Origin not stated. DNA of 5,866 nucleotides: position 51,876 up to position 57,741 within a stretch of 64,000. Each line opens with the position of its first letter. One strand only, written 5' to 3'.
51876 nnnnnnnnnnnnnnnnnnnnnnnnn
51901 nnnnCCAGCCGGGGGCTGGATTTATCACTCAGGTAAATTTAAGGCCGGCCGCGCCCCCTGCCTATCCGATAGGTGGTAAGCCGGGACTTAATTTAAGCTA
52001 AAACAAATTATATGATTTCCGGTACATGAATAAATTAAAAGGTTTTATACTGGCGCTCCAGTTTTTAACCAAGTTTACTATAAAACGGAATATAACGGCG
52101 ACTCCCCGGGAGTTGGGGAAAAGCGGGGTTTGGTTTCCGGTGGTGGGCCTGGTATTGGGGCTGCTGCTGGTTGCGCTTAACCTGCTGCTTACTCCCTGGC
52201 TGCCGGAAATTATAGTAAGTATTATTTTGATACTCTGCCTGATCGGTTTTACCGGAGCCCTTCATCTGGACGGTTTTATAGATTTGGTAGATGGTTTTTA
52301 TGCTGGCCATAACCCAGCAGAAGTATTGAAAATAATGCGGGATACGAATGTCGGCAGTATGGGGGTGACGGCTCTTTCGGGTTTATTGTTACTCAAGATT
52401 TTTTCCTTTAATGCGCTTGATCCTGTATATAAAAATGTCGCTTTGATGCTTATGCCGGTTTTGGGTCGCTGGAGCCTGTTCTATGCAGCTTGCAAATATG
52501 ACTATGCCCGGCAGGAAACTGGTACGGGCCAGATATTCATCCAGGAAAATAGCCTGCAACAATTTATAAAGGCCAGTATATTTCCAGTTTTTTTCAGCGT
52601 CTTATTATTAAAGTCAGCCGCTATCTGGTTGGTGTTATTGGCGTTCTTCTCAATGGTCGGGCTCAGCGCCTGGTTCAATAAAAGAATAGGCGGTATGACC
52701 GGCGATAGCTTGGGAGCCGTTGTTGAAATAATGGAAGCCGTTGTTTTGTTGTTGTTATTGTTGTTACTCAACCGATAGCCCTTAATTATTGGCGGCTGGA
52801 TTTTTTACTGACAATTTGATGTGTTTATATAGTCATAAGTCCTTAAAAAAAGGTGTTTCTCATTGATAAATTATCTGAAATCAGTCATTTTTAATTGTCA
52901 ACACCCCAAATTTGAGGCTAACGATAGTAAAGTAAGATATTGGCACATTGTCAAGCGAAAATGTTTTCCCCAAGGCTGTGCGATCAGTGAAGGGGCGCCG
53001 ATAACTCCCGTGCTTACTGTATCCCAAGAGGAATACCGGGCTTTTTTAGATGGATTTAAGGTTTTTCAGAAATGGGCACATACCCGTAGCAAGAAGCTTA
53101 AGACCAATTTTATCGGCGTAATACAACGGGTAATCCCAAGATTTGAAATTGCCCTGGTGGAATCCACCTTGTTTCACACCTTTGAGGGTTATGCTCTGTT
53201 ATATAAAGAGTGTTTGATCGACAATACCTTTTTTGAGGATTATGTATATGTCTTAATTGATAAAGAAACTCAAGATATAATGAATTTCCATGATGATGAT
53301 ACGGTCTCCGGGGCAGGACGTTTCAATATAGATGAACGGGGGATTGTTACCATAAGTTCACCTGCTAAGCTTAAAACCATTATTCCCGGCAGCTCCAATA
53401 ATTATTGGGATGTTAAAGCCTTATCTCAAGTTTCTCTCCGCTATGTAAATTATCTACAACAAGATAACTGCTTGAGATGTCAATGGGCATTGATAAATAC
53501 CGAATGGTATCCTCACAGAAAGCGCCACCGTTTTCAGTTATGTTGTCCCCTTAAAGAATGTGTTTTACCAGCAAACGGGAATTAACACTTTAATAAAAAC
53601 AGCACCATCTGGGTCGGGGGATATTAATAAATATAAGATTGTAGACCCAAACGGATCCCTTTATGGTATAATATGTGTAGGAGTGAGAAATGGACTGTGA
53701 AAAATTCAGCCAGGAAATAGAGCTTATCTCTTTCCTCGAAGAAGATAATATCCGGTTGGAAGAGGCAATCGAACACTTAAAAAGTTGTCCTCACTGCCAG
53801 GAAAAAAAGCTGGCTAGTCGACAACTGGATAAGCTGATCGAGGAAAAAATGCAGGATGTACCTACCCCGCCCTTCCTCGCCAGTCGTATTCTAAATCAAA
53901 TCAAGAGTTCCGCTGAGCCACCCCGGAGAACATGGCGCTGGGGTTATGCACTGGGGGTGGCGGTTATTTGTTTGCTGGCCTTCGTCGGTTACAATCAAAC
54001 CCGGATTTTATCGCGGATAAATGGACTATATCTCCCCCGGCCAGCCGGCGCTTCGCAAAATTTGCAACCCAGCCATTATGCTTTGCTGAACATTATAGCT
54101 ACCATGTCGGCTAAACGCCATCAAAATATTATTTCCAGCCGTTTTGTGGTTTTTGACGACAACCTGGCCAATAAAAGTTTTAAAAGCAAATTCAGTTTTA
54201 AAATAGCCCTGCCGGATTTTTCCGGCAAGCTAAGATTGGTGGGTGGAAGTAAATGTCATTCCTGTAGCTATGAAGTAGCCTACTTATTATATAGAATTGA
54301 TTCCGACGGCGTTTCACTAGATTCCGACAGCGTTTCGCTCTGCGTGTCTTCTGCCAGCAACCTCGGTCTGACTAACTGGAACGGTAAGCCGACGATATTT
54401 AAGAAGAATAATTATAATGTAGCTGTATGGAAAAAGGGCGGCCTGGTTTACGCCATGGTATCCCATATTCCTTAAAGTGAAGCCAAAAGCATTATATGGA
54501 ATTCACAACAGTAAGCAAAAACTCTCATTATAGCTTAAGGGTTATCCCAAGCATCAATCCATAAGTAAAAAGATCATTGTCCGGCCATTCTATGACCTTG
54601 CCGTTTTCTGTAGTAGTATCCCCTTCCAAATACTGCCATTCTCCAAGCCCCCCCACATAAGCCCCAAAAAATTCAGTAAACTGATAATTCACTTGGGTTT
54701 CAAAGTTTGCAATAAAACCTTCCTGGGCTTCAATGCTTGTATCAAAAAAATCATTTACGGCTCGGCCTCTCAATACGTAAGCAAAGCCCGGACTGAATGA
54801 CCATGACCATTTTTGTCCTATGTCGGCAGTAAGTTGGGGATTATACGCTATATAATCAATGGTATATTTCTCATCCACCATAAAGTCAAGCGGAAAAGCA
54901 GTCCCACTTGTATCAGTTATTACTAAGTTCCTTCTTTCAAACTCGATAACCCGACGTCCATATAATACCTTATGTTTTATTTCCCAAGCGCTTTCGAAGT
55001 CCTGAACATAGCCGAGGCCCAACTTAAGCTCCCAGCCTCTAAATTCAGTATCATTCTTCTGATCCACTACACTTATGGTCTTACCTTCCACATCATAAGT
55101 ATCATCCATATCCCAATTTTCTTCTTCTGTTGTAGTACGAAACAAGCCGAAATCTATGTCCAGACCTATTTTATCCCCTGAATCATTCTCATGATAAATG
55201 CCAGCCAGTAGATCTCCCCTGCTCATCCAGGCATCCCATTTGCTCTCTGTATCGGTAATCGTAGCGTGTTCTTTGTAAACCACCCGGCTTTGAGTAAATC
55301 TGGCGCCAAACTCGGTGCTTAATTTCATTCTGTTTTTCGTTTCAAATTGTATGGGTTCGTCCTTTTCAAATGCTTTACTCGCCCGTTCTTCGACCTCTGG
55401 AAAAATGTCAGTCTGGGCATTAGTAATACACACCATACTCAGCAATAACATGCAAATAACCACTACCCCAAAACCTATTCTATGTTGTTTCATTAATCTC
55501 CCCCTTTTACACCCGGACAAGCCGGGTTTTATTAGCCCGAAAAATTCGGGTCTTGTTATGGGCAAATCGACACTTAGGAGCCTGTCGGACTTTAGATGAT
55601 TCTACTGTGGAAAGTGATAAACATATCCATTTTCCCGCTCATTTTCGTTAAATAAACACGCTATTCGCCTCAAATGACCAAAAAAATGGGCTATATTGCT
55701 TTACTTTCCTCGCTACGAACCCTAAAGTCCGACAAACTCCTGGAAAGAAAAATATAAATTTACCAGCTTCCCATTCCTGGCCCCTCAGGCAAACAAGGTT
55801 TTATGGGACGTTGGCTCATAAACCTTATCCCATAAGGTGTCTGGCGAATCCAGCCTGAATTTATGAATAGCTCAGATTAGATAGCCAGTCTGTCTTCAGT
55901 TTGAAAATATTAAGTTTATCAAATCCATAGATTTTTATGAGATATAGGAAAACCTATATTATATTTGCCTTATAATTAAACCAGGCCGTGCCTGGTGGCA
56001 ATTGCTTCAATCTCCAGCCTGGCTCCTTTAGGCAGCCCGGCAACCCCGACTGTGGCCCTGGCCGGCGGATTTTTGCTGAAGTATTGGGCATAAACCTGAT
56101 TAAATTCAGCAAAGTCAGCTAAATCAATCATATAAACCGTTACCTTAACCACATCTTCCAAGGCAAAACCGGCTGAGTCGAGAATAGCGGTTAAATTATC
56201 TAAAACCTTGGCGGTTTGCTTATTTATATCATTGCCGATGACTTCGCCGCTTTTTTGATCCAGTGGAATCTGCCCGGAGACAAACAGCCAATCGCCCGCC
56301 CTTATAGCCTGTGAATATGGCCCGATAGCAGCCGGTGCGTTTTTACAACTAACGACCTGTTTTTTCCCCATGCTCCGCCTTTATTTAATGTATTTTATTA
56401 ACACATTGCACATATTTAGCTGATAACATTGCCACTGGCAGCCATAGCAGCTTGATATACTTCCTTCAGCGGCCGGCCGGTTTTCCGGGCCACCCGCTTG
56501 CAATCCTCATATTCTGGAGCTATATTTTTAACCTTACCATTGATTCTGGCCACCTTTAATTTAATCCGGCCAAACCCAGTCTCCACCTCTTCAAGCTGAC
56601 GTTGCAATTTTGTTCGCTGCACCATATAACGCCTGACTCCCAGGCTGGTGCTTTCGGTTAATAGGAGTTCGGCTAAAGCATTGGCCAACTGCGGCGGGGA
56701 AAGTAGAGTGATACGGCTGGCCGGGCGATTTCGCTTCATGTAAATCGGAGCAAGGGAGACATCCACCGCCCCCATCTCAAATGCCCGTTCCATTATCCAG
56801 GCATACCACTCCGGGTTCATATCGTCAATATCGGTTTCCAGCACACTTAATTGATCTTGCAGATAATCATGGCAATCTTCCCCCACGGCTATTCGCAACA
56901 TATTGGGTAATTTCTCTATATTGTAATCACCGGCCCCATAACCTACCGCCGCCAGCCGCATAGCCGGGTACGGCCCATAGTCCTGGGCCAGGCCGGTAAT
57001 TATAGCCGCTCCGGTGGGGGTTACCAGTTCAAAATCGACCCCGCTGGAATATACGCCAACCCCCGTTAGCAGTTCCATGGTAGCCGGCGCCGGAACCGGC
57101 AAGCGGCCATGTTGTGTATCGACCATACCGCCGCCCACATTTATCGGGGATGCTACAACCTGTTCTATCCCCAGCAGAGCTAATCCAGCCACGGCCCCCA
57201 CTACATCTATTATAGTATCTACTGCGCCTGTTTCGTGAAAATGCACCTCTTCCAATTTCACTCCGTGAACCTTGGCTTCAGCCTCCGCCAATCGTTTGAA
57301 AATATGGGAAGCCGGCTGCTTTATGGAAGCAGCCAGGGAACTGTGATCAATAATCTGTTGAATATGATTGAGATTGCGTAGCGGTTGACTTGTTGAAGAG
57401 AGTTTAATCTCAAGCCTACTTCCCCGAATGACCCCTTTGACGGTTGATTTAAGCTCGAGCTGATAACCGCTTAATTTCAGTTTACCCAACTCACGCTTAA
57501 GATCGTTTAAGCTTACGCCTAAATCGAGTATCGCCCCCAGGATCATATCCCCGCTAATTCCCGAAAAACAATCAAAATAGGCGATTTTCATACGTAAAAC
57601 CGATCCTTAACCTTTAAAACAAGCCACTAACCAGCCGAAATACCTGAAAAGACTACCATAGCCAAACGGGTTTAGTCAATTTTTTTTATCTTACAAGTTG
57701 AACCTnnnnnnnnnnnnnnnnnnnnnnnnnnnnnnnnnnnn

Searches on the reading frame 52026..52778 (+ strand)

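Call 26: search_protein_families(library=pfam, proteins=[window:52026-52778:+], max_evalue=0.0001)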
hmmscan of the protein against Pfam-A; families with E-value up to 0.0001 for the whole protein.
window:52026-52778:+ (250 aa): 1 family
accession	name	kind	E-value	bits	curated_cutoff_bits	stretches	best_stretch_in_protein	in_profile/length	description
PF02654.20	CobS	-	3.4e-49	168.3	23.2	1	10-242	1-207/207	Cobalamin-5-phosphate synthase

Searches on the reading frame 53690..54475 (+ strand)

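Call 26: search_protein_families(library=pfam, proteins=[window:53690-54475:+], max_evalue=0.0001)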
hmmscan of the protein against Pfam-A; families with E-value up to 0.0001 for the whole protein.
window:53690-54475:+ (261 aa): 0 families

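Call 45: search_protein_families(library=ncbifam, proteins=[window:53690-54475:+], max_evalue=0.0001)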
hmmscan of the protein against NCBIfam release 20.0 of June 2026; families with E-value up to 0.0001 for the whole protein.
window:53690-54475:+ (261 aa): 2 families
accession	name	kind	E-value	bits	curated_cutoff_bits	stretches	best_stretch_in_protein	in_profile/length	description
NF052375.1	antisigma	equivalog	3.2e-06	27.3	100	1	28-102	20-105/217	anti-sigma factor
TIGR03988.1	antisig_RsrA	equivalog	2.8e-05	24.1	62.5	1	2-73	1-72/77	mycothiol system anti-sigma-R factor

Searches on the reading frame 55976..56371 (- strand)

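Call 45: search_protein_families(library=ncbifam, proteins=[window:55976-56371:-], max_evalue=0.0001)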
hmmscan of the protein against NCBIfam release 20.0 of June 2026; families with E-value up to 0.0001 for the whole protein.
window:55976-56371:- (131 aa): 3 families
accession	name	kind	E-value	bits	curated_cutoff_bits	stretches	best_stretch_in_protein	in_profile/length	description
TIGR00004.1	TIGR00004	subfamily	7.1e-51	171.6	106.25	1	4-126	1-124/125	Rid family detoxifying hydrolase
NF008490.0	PRK11401.1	equivalog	2.7e-32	111.3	222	1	4-127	2-127/129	enamine/imine deaminase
TIGR03610.1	RutC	equivalog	2.4e-22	79.3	169.1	1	4-125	3-124/127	pyrimidine utilization protein C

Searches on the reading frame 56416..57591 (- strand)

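Call 26: search_protein_families(library=pfam, proteins=[window:56416-57591:-], max_evalue=0.0001)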
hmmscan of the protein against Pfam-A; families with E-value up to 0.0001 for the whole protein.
window:56416-57591:- (391 aa): 1 family
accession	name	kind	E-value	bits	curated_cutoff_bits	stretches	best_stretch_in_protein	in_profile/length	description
PF01969.22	Ni_insertion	-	5.6e-142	473.8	22.1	1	4-379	1-375/375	Nickel insertion protein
